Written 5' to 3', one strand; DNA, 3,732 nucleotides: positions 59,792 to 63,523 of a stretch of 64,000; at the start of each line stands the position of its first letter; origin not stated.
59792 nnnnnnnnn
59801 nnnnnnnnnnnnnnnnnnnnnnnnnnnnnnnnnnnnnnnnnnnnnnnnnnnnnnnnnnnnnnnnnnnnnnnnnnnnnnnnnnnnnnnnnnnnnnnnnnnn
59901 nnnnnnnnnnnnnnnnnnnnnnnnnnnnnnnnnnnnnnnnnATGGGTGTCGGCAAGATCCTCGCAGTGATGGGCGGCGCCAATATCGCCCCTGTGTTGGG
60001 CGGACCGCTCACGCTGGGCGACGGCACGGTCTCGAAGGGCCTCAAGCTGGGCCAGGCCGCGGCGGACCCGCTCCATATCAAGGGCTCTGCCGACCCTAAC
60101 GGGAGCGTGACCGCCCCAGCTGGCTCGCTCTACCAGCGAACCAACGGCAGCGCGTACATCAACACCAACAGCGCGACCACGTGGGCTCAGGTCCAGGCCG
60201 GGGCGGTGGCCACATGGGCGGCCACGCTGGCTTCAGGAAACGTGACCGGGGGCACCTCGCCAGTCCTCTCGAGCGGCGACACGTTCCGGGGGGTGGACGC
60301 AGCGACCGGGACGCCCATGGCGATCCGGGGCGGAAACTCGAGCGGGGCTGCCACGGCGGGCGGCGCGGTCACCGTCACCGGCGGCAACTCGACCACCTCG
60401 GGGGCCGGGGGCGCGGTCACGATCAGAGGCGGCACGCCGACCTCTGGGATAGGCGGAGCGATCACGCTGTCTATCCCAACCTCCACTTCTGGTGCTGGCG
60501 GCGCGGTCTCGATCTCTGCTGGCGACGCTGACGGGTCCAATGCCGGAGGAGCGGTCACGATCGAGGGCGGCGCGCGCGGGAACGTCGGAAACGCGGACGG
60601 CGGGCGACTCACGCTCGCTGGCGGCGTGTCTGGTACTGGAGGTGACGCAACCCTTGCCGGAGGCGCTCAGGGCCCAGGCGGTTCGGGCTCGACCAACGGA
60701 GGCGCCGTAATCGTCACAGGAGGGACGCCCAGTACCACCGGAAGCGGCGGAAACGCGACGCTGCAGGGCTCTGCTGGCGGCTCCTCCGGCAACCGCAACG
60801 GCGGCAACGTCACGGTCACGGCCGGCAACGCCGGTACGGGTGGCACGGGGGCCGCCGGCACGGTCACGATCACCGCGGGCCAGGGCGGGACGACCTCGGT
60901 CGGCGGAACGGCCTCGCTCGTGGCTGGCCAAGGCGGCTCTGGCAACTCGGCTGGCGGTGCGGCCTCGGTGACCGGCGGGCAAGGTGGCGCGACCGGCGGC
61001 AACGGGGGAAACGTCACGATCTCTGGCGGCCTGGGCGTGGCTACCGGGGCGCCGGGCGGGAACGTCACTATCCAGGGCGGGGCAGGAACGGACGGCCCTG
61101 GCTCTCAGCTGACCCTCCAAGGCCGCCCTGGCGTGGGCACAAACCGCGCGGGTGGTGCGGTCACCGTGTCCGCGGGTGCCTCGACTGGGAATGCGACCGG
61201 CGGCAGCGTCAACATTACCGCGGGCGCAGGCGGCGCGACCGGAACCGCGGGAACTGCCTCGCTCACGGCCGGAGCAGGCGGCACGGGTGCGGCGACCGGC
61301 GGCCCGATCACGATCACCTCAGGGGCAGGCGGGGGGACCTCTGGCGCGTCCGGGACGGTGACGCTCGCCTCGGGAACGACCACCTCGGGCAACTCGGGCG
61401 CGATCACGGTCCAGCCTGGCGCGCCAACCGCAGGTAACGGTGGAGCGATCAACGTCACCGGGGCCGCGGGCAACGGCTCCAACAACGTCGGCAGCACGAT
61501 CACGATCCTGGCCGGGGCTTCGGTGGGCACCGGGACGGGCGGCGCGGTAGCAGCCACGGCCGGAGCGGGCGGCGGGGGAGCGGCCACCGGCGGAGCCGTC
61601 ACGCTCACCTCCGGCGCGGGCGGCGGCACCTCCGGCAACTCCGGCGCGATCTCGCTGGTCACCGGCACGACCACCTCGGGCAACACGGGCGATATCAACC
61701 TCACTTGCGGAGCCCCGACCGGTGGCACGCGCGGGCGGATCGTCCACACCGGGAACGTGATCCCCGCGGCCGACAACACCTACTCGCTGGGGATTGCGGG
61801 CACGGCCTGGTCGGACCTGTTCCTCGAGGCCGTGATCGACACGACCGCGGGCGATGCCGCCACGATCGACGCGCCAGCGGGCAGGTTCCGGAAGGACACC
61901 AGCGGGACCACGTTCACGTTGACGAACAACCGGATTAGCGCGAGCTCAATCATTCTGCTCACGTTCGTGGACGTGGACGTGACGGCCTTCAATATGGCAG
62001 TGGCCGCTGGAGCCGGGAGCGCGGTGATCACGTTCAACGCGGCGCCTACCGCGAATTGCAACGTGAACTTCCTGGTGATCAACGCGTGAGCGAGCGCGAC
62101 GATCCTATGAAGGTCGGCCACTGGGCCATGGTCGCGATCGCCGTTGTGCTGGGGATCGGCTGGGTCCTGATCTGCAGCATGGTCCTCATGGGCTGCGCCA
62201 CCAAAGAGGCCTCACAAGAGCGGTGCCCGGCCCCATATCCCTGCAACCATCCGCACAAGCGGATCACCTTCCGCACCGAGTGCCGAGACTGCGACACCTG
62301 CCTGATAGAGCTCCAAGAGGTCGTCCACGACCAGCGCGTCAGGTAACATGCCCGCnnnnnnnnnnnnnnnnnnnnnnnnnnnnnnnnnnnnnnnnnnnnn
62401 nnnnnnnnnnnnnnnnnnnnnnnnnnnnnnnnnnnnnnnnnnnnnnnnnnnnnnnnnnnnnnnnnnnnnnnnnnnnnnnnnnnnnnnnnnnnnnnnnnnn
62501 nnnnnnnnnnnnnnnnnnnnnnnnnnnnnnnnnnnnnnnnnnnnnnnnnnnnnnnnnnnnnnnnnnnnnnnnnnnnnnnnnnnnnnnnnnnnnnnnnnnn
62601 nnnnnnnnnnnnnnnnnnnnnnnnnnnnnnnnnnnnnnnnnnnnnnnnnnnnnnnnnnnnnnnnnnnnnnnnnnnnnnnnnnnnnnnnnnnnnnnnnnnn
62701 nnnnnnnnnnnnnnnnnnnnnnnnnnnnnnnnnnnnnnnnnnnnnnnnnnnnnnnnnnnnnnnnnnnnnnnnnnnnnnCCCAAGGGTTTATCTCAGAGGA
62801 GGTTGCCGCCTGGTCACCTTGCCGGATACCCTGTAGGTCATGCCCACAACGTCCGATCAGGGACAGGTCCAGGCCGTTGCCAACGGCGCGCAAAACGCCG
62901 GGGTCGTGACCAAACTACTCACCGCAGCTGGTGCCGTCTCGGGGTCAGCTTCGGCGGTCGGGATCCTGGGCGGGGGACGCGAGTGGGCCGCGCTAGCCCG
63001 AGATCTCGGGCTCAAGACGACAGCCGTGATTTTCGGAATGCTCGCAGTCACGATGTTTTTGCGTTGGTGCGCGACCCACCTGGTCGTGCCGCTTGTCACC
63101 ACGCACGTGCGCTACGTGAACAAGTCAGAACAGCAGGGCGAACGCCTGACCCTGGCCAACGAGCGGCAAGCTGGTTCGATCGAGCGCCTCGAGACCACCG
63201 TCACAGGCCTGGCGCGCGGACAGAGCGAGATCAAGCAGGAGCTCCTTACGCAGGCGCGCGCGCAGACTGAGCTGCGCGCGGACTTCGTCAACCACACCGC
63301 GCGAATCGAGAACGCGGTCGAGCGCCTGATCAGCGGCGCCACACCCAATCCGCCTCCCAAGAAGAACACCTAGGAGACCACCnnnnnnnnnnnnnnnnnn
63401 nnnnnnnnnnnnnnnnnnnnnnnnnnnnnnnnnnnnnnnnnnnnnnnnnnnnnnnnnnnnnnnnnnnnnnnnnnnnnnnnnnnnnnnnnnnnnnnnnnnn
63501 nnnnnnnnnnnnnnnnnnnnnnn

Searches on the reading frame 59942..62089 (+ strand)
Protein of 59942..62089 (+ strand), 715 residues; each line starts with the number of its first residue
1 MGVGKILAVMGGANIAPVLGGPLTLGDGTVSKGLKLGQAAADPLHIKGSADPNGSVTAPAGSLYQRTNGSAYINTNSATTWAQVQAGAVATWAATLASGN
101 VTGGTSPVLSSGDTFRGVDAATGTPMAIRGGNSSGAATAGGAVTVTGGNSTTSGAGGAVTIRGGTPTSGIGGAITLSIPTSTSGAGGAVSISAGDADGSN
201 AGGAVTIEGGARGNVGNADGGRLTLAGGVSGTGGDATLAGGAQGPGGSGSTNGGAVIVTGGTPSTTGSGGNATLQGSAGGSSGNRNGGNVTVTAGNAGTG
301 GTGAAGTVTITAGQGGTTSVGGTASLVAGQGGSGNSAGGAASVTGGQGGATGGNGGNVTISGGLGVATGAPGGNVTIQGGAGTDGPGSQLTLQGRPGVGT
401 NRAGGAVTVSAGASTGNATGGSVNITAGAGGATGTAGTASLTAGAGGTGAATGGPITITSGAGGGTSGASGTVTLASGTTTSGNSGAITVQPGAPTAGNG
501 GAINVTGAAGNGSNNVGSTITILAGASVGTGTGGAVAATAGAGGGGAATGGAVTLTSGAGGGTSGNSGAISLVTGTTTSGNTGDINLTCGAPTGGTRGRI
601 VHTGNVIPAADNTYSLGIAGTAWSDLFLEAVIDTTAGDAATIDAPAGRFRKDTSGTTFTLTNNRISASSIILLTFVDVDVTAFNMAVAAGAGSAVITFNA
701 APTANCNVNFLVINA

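Call 11: search_protein_families(library=phrogs, proteins=[window:59942-62089:+], max_evalue=0.001)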
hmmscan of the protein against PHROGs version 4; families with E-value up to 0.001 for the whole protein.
window:59942-62089:+ (715 aa): 0 families

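Call 17: search_protein_families(library=pfam, proteins=[window:59942-62089:+], max_evalue=0.01)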
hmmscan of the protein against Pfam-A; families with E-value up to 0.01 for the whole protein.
window:59942-62089:+ (715 aa): 0 families
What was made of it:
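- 57094..62089 (+): Rest of the conserved capsid module: 407-aa, 258-aa and 143-aa proteins and a 715-aa Gly-rich repeat protein (spike or fibre candidate). A glyoxalase-fold gene lies at 58321-58686. Pfam and PHROGs give nothing apart from glyoxalase (calls 11, 17).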

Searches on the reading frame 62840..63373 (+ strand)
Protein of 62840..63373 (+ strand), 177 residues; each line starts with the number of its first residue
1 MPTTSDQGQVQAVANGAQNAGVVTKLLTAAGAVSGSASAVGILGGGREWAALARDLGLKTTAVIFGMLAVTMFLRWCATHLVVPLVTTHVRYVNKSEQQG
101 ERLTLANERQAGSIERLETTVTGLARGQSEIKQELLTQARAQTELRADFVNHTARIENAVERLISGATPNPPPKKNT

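Call 17: search_protein_families(library=pfam, proteins=[window:62840-63373:+], max_evalue=0.01)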
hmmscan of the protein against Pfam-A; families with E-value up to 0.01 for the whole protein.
window:62840-63373:+ (177 aa): 0 families

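Call 18: find_encoding_contigs(protein=window:62840-63373:+, flank=10000, max_places=3)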
Protein window:62840-63373:+ (177 aa): 2 contigs read that carry it; 1 place shown.
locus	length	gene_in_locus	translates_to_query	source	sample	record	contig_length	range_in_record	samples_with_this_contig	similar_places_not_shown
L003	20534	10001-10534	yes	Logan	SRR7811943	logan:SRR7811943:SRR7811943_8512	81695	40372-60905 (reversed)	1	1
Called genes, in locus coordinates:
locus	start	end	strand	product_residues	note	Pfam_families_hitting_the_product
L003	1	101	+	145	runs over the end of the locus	-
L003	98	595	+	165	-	-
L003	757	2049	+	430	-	-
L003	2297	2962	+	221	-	-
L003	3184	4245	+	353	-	-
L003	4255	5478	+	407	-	-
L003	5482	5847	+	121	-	PF00903:Glyoxalase, PF18029:Glyoxalase_6 (weak)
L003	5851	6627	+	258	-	-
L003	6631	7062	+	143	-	-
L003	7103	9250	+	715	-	-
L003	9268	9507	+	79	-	-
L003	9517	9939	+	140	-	-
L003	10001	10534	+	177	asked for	-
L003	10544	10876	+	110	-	-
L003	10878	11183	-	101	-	-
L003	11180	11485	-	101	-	-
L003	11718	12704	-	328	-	PF00589:Phage_integrase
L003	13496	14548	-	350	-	-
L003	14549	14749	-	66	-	-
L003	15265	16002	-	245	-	-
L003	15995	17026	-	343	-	-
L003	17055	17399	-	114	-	-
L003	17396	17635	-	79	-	-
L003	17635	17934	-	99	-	-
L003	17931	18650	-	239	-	PF13578:Methyltransf_24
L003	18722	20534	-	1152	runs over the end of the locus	PF00535:Glycos_transf_2, PF13489:Methyltransf_23, PF08241:Methyltransf_11 (weak), PF08242:Methyltransf_12, PF13649:Methyltransf_25 (weak), PF13847:Methyltransf_31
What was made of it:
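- There is an integrase (call 18).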

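Call 115: search_protein_families(library=phrogs, proteins=[L003:13496-14548:-, L003:15995-17026:-, L003:15265-16002:-], max_evalue=0.001)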
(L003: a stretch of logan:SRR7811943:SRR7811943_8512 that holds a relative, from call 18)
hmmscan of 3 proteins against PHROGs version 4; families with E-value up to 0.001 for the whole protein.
L003:13496-14548:- (350 aa): 0 families

L003:15995-17026:- (343 aa): 0 families

L003:15265-16002:- (245 aa): 0 families
